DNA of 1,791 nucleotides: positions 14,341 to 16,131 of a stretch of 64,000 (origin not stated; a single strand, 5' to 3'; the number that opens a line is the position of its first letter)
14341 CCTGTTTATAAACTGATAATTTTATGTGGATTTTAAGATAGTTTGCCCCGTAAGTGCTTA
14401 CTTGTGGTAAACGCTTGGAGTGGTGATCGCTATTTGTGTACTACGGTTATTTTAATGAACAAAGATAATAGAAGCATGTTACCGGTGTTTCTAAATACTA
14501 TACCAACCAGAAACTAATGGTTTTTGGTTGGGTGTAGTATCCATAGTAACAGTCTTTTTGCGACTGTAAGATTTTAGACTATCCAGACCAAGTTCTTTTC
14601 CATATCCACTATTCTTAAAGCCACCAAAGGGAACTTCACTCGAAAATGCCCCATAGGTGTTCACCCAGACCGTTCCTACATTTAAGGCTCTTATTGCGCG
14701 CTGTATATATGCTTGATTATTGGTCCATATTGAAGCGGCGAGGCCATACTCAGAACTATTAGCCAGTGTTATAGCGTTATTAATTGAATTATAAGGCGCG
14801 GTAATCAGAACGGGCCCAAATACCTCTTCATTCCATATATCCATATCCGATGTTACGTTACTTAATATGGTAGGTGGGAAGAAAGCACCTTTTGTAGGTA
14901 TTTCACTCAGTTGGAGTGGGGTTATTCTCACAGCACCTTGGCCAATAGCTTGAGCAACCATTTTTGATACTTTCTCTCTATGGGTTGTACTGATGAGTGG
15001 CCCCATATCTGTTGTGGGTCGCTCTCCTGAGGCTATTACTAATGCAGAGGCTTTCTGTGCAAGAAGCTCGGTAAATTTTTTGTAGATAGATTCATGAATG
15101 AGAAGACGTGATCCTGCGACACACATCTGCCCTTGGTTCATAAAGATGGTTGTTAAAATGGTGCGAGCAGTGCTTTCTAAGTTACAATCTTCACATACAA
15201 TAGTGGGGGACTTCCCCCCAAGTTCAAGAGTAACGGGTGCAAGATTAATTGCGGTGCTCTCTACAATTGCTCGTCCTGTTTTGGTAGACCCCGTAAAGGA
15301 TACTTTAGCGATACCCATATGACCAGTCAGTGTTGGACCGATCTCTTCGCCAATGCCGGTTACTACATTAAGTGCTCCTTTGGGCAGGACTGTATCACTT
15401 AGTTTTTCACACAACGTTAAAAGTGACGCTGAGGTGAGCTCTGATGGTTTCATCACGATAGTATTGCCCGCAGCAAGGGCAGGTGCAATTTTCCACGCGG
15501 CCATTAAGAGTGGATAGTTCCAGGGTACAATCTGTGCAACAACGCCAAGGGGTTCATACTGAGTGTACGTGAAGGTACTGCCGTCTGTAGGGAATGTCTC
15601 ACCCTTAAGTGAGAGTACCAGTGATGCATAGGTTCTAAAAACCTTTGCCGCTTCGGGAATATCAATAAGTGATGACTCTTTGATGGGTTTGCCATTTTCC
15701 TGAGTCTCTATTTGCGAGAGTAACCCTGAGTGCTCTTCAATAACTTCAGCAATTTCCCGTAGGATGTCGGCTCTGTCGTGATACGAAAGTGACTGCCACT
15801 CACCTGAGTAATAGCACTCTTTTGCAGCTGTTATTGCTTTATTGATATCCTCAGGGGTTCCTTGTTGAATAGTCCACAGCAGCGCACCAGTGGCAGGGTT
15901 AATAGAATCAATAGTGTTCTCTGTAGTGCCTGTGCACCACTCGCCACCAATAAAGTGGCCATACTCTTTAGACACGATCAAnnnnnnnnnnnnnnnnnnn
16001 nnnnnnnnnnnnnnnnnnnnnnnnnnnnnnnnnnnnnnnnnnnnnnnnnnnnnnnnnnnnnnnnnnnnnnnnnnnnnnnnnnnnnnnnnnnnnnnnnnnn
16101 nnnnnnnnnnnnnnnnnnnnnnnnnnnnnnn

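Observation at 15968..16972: Class II aldolase fused to an SCP2 lipid-carrier domain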

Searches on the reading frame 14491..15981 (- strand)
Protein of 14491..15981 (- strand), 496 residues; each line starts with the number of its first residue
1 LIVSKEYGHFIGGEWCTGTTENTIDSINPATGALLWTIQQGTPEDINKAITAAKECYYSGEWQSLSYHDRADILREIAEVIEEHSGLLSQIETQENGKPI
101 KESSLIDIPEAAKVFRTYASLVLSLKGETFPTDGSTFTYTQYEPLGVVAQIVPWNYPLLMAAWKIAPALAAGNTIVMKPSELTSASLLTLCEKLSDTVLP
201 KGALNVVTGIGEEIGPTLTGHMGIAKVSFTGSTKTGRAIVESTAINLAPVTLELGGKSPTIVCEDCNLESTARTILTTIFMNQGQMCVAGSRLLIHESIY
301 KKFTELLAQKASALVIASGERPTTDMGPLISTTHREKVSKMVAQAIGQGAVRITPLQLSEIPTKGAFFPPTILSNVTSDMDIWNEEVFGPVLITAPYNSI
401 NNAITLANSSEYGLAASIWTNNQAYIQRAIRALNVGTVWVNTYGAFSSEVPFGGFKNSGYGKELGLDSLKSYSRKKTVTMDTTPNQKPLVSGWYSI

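Call 5: search_protein_families(library=pfam, proteins=[window:14491-15981:-], max_evalue=0.01)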
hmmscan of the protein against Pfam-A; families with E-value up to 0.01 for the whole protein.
window:14491-15981:- (496 aa): 2 families
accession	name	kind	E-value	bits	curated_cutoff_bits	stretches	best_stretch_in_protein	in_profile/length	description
PF00171.27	Aldedh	-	9.7e-164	545.7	23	1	15-478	1-461/461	Aldehyde dehydrogenase family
PF05893.19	LuxC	-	0.00038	19.9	21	1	138-310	82-258/401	Acyl-CoA reductase (LuxC)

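Call 7: search_protein_families(library=ncbifam, proteins=[window:14491-15981:-], max_evalue=0.001)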
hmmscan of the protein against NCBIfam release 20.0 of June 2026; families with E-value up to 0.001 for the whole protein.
window:14491-15981:- (496 aa): 45 families (the best 25 are shown)
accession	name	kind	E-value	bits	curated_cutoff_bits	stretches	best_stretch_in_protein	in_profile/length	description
TIGR01804.1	BADH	equivalog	2.2e-145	484.7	668.6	1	10-476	1-467/467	betaine-aldehyde dehydrogenase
NF010000.0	PRK13473.1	subfamily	4.8e-140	467.3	615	1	9-481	5-473/475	aminobutyraldehyde dehydrogenase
NF009725.0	PRK13252.1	equivalog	1.2e-138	462.6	593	1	4-484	4-483/488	betaine-aldehyde dehydrogenase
NF045735.1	PaDhStyDPseudo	equivalog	3.2e-135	451.5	850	1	10-480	6-481/483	phenylacetaldehyde dehydrogenase StyD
NF045736.1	PaDhStyDRhodo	equivalog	3e-132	441.5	800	1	9-480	5-477/479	phenylacetaldehyde dehydrogenase StyD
NF050026.1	AcaldDHExaC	equivalog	9.4e-123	410.5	900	1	4-482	13-495/503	acetaldehyde dehydrogenase ExaC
TIGR02299.1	HpaE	equivalog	9.3e-119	397.2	638.35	1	8-484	2-480/488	5-carboxymethyl-2-hydroxymuconate semialdehyde dehydrogenase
TIGR03216.1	OH_muco_semi_DH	equivalog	2.1e-117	392.7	693.25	1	9-480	3-479/481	2-hydroxymuconic semialdehyde dehydrogenase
NF007352.0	PRK09847.1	equivalog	3.2e-116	388.8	850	1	8-480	21-491/495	aldehyde dehydrogenase PuuC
TIGR03374.1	ABALDH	equivalog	1.1e-105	354.2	909.3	1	10-474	5-465/472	aminobutyraldehyde dehydrogenase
NF052305.1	DioxValDhHalo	equivalog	1.2e-104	350.9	750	1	4-479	2-480/483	2,5-dioxovalerate dehydrogenase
NF007497.0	PRK10090.1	equivalog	1.9e-104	350.1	500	1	2-481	2-478/480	aldehyde dehydrogenase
NF006916.0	PRK09407.1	equivalog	3e-104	349.5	521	1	20-481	32-493/526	succinic semialdehyde dehydrogenase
NF040648.1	lactal_redase_Meth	equivalog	3e-103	346.3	650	1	10-480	2-462/463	lactaldehyde dehydrogenase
TIGR01780.1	SSADH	subfamily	1.4e-102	344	646.35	1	27-473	2-445/448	succinate-semialdehyde dehydrogenase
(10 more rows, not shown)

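Call 69: search_solved_structures(query=window:14491-15981:-, max_evalue=1e-80)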
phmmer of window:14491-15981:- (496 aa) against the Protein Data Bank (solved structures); distinct sequences matched with E-value up to 1e-80: 113 (the best 60 are shown).
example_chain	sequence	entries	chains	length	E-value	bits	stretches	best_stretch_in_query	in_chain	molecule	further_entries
4o5h_A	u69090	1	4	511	1.8e-114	386.3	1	8-481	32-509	Phenylacetaldehyde dehydrogenase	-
6alj_A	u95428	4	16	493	1.6e-113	383.1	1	9-481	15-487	Aldehyde dehydrogenase 1A2 | Retinal dehydrogenase 2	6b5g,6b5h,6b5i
9r6n_A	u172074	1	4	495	1.6e-113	383.1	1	9-481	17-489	Retinal dehydrogenase 2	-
4x2q_A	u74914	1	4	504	1.7e-113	383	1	9-481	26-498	Retinal dehydrogenase 2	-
9r3z_A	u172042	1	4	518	1.9e-113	382.9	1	9-481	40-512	Retinal dehydrogenase 2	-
5gtk_A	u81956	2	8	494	1e-112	380.5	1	4-479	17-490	Betaine-aldehyde dehydrogenase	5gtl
5gt6_A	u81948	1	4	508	1.1e-112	380.3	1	4-479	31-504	Betaine-aldehyde dehydrogenase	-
4qf6_A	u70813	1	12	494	5.2e-112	378.2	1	4-479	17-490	Aldehyde dehydrogenase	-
4qyj_A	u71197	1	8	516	7.6e-112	377.6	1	10-477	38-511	Aldehyde dehydrogenase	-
4qet_A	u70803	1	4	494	9.3e-112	377.3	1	4-479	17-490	Aldehyde dehydrogenase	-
1bi9_A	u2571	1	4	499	1e-111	377.2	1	9-481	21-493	RETINAL DEHYDROGENASE TYPE II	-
7rad_A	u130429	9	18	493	1.1e-111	377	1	10-481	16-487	Aldehyde dehydrogenase X, mitochondrial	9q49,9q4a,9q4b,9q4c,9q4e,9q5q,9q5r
7mjc_A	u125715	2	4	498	1.2e-111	377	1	10-481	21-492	Aldehyde dehydrogenase X, mitochondrial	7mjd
4q92_A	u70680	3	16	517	2.8e-110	372.5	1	9-485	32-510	Betaine aldehyde dehydrogenase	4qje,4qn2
5eyu_A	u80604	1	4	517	9.9e-110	370.6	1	9-485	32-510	Betaine aldehyde dehydrogenase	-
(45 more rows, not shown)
